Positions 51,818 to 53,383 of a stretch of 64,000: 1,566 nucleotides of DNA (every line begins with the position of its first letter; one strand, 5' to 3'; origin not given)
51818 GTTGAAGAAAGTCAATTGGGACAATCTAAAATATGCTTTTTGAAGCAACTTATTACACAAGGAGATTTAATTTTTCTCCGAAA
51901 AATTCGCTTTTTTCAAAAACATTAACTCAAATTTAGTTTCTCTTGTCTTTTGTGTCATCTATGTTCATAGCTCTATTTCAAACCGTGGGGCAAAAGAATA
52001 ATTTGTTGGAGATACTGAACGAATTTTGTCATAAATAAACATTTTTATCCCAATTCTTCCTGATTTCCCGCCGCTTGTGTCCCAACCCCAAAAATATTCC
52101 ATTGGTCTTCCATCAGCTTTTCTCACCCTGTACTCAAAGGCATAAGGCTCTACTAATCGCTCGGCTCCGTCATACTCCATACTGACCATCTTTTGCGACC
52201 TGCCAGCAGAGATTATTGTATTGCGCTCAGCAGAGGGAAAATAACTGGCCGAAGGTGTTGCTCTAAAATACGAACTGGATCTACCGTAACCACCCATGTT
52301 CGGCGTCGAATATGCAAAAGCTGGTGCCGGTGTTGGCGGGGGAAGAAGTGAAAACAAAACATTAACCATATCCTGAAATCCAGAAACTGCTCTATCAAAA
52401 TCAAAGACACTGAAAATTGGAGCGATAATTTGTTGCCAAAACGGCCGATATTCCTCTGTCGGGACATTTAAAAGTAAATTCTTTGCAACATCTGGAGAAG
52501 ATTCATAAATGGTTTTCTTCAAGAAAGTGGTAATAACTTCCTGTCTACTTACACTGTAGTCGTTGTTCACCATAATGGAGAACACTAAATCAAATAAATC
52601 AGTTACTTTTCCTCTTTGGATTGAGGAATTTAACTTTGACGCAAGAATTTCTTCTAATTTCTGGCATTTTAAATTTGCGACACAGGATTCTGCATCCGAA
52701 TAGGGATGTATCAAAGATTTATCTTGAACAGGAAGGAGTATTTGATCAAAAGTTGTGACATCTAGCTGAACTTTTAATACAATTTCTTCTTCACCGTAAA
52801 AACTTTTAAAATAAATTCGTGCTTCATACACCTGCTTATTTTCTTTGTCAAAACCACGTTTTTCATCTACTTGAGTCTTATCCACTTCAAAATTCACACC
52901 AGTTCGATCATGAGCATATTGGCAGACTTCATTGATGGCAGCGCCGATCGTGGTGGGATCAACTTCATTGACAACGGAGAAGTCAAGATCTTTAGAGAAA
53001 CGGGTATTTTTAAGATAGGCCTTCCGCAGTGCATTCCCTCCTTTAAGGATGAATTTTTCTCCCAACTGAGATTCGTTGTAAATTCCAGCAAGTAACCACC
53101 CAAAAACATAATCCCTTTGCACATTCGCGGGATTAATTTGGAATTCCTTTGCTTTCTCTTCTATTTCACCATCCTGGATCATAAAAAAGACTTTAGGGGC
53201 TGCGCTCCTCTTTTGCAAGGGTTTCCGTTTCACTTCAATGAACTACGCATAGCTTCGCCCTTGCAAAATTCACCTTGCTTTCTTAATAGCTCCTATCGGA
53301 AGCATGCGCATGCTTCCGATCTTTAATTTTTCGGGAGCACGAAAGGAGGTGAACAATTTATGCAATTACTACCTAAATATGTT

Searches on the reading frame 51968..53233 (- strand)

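Call 65: search_protein_families(library=pfam, proteins=[window:51968-53233:-], max_evalue=0.00001)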
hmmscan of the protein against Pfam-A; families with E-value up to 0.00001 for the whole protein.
window:51968-53233:- (422 aa): 1 family
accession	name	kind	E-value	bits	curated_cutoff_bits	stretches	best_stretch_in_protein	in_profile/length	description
PF08843.17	AbiEii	-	1.4e-22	81.3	22.5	1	46-269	1-219/238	Nucleotidyl transferase AbiEii toxin, Type IV TA system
